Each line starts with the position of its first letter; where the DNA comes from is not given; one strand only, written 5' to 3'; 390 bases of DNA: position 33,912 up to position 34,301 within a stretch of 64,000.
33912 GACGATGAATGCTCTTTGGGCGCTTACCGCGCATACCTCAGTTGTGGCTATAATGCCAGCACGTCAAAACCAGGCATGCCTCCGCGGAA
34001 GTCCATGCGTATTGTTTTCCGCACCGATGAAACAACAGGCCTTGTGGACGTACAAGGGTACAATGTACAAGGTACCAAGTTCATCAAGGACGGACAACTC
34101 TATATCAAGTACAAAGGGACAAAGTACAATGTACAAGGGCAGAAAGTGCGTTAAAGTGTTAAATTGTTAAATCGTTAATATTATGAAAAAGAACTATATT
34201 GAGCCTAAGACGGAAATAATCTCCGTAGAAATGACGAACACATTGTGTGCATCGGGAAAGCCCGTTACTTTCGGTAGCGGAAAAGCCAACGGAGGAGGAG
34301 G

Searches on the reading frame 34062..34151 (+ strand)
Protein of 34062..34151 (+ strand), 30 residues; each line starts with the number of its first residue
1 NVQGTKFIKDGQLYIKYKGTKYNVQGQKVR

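Call 48: search_solved_structures(query=A2, max_evalue=10, show_alignments=3)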
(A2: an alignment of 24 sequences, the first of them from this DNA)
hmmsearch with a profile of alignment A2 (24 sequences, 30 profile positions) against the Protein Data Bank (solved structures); distinct sequences matched with E-value up to 10: 5.
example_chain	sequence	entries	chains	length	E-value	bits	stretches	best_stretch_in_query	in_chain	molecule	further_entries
8x6q_A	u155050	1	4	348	0.92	12.2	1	11-25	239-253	HPPD Inhibitor Sensitive 1-like 1 protein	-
8x7d_A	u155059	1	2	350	0.93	12.2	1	11-25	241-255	HPPD Inhibitor Sensitive 1-like 1 protein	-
9gi5_A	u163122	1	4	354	0.95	12.1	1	11-25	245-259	Os06g0176700 protein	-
4eo1_A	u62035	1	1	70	1.4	11.6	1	11-29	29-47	Attachment protein G3P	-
4ynx_A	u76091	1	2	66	1.4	11.6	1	10-22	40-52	Uncharacterized protein YdiE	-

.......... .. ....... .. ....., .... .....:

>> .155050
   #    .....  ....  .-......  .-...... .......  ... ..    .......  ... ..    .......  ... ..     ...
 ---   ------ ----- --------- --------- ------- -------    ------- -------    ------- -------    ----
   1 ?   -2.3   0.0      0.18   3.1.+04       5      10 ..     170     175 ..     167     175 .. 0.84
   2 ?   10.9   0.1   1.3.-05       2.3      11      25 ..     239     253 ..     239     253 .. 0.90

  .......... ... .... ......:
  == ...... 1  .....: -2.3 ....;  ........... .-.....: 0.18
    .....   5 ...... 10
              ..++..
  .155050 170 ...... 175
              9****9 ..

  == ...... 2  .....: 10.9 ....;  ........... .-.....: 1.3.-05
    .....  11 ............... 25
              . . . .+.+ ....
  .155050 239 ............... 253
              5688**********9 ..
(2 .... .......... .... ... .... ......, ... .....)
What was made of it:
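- Tried and rejected: A profile search of the tail against PDB sequences gave only chance-level hits (E about 1, call 48).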

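Call 54: search_protein_representatives(alignment_id=A2)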
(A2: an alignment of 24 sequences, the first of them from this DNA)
Query: 24 sequences, 30 profile positions. Proteins with E-value up to 0.001 (for the whole library): 8446; up to 1e-10: 81; up to 1e-30: 0. The best 150 are listed.
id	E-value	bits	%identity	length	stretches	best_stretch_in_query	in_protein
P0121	6.5e-13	63.9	-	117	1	1-30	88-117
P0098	8.6e-13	63.5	-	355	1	2-30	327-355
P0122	9.2e-13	63.4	-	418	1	2-30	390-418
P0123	1.3e-12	62.9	-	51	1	1-30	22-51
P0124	1.4e-12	62.8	-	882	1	2-30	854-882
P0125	1.8e-12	62.5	-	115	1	1-30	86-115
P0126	1.8e-12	62.4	-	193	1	1-30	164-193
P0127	2.1e-12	62.3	-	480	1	2-30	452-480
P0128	2.2e-12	62.2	-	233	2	1-30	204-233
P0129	2.4e-12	62.1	-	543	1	2-30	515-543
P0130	2.5e-12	62.0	-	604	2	1-30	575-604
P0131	3.4e-12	61.6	-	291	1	1-30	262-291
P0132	3.6e-12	61.5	-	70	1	1-30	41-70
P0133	3.9e-12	61.4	-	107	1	2-30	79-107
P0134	4.9e-12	61.1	-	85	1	1-30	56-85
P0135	4.9e-12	61.1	-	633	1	3-30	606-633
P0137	5.8e-12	60.8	-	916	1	3-30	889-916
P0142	7.6e-12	60.5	-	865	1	1-30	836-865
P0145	8.7e-12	60.3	-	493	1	1-30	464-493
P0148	9.3e-12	60.2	-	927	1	2-30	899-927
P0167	2.7e-11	58.7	-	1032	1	1-30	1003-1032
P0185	6.3e-11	57.5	-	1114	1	1-30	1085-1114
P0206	1.1e-10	56.7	-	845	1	2-30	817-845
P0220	1.6e-10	56.3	-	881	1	4-30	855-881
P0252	2.4e-10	55.7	-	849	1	1-30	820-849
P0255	2.5e-10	55.6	-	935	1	1-30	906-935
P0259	2.5e-10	55.6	-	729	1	1-30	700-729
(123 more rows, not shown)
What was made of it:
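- On GQL-type C-terminal tail (not in the Pfam/NCBIfam copies scanned; defined here by profile A2): In the top 150 of 8,446 hits the match almost always ends at the last residue (call 54).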

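Call 56: find_encoding_contigs(protein=P0145, flank=3000, max_places=3)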
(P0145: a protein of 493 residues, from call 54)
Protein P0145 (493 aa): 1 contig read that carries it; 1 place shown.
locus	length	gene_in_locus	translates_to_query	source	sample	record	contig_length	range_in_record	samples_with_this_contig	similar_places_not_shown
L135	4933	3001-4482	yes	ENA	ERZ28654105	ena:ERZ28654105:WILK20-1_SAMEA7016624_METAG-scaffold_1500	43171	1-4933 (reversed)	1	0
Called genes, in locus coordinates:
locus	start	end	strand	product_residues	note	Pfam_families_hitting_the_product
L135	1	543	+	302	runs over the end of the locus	-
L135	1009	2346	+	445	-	PF13173:AAA_14, PF13635:DUF4143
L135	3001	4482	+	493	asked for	PF13306:LRR_5, PF13855:LRR_8 (faint), PF13306:LRR_5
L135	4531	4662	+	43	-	-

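Call 58: find_encoding_contigs(protein=P0185, flank=2000, max_places=2)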
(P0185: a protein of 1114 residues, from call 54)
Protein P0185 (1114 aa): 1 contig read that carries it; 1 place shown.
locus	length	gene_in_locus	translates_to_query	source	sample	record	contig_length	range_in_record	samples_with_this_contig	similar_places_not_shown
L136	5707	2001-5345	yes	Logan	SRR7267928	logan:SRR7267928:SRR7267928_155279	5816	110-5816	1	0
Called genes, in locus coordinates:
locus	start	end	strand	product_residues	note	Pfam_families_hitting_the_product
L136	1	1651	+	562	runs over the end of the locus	PF00515:TPR_1 (faint), PF07719:TPR_2 (faint), PF13176:TPR_7 (faint), PF13181:TPR_8 (faint), PF13424:TPR_12 (weak), PF13424:TPR_12, PF12833:HTH_18, PF00165:HTH_AraC (weak), +5 more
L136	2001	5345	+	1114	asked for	PF13306:LRR_5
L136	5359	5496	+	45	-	-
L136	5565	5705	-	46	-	?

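Call 59: find_encoding_contigs(protein=P0127, flank=2000, max_places=2)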
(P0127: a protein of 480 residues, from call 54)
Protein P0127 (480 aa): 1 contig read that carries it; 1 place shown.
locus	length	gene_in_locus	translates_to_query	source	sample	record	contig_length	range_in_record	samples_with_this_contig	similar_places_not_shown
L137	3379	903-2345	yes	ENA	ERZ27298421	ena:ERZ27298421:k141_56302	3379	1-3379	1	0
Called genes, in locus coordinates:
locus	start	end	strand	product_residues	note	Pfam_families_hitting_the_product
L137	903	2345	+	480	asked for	-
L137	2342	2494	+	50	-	-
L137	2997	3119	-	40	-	-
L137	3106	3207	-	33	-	-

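Call 60: find_encoding_contigs(protein=P0259, flank=2000, max_places=2)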
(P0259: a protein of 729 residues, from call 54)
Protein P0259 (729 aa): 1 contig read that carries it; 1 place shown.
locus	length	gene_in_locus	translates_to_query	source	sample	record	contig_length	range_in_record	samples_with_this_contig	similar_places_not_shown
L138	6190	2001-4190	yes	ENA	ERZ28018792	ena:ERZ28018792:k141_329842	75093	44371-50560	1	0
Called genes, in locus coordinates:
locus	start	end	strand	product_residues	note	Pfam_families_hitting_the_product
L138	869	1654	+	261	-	-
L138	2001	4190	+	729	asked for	PF18998:Flg_new_2 (faint), PF09479:Flg_new, PF13306:LRR_5, PF09479:Flg_new (weak)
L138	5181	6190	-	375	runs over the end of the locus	PF00383:dCMP_cyt_deam_1, PF14437:MafB19-deam (weak), PF01872:RibD_C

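Call 61: find_encoding_contigs(protein=P0255, flank=2000, max_places=2)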
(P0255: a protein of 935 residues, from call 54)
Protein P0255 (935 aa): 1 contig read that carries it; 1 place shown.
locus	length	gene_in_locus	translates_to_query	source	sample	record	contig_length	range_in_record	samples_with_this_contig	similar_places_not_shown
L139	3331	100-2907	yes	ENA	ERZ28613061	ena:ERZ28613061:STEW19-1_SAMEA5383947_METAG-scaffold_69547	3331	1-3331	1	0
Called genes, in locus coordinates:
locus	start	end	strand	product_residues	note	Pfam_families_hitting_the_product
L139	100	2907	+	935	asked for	-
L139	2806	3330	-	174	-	?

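Call 64: search_protein_families(library=pfam, proteins=[P0124, P0137, P0142, P0148, P0167, P0185, P0206, P0220, P0252, P0135], max_evalue=0.01)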
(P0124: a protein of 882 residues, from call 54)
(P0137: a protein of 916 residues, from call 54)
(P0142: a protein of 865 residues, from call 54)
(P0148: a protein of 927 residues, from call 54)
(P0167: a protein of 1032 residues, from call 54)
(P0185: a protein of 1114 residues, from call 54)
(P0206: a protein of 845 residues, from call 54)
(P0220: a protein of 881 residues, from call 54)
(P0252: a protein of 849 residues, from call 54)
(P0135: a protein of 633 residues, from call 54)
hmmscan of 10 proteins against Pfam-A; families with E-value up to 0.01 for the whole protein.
P0124 (882 aa): 3 families
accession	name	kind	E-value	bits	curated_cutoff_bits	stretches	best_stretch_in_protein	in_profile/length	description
PF18676.6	MBG_2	-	1.3e-39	135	25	2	591-666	1-72/72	MBG domain (YGX type)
PF25354.1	Ig_NUP210_16th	-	0.0034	17.3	27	0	392-407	51-66/72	NUP210-like, Ig-like domain 16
PF04234.18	CopC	-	0.0086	17.5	23.3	0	505-574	10-82/92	CopC domain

P0137 (916 aa): 0 families

P0142 (865 aa): 1 family
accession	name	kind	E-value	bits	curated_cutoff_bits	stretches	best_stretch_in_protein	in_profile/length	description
PF13306.12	LRR_5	-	0.00016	22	27.7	0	448-540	6-87/127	BspA type Leucine rich repeat region (6 copies)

P0148 (927 aa): 1 family
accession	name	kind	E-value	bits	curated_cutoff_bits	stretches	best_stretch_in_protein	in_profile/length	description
PF18676.6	MBG_2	-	4.7e-37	126.9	25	2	520-595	1-72/72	MBG domain (YGX type)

P0167 (1032 aa): 3 families
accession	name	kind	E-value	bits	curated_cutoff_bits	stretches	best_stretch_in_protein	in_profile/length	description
PF09479.16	Flg_new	-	8.9e-06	26.2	27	1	387-449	1-65/65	Listeria-Bacteroides repeat domain (List_Bact_rpt)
PF18998.6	Flg_new_2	-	1.8e-05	25.1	23.6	1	735-792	19-72/73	Divergent InlB B-repeat domain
PF20585.4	Pectate_lyase_5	-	0.00094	19.8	24.3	1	21-149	1-90/126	Putative pectate lyase-like adhesive domain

P0185 (1114 aa): 1 family
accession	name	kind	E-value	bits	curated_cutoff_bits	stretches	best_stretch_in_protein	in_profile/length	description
PF13306.12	LRR_5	-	1.7e-15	57.5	27.7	2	625-716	1-88/127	BspA type Leucine rich repeat region (6 copies)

P0206 (845 aa): 4 families
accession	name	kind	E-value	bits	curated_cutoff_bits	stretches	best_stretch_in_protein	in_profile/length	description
PF17161.10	DUF5123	-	6.9e-15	56.6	35.1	1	198-304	3-113/113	Domain of unknown function (DUF5123)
PF13229.12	Beta_helix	-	3.9e-13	49.8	25.9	2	112-250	9-129/158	Right handed beta helix region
PF16318.11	DUF4957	-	4.3e-08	33.5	30.8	1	60-180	11-141/142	Domain of unknown function (DUF4957)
PF05048.19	NosD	-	0.0003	20.7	23.6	1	458-619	47-169/212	Periplasmic copper-binding protein (NosD)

P0220 (881 aa): 4 families
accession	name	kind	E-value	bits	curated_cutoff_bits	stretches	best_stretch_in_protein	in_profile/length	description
PF02868.21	Peptidase_M4_C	-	2.8e-48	164.4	24.4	1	499-671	2-165/165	Thermolysin metallopeptidase, alpha-helical domain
PF01447.24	Peptidase_M4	-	7.4e-19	69.1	22.4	1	395-493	66-145/145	Thermolysin metallopeptidase, catalytic domain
PF07504.19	FTP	-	3.5e-08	33.6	21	1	54-101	2-50/51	Fungalysin/Thermolysin Propeptide Motif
PF00168.36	C2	-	0.0075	16.9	22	0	291-359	18-88/104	C2 domain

P0252 (849 aa): 0 families

P0135 (633 aa): 0 families
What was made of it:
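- Closest known: T9SS C-terminal sorting domains. Same: Carriers include BspA-type LRR proteins, MBG and Listeria-Bacteroides repeat adhesins, a beta-helix protein and an M4 protease (call 64).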

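Call 82: list_cluster_members(proteins=[P0124, P0137, P0142, P0148, P0167, P0185, P0206, P0220, P0252, P0130])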
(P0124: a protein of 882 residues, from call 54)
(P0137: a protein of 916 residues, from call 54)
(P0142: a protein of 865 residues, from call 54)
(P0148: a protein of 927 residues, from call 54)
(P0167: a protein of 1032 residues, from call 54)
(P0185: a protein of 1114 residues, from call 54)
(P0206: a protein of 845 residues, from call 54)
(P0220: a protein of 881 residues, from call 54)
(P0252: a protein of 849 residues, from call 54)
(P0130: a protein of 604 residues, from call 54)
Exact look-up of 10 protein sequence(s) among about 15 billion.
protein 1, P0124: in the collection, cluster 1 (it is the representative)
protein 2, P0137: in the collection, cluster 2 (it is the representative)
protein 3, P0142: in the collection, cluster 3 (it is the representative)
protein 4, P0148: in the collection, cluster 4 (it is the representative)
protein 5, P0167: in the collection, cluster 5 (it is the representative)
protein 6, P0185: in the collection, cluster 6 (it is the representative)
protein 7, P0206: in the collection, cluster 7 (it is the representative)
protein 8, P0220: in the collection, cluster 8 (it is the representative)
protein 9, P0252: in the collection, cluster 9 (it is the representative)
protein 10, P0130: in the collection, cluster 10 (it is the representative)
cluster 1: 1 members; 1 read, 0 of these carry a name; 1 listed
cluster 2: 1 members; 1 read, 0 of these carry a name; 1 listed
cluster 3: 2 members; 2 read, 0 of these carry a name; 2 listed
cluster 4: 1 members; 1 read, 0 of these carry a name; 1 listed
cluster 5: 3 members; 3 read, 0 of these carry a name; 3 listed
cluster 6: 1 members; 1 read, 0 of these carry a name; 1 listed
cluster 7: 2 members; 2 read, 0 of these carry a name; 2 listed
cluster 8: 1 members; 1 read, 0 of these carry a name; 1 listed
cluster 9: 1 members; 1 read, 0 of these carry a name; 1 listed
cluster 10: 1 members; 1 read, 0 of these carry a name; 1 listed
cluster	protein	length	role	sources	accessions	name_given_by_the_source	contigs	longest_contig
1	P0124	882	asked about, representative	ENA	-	-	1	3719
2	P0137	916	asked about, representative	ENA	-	-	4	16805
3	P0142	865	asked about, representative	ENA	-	-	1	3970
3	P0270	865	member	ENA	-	-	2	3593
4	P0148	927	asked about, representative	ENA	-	-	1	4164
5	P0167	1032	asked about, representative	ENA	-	-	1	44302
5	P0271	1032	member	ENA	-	-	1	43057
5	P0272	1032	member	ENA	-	-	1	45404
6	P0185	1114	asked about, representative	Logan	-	-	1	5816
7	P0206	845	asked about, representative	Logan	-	-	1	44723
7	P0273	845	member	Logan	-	-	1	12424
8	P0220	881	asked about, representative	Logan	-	-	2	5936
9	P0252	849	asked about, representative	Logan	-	-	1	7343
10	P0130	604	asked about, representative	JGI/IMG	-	-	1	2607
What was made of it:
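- Tried and rejected: Cluster look-ups gave no names or taxa (call 82).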
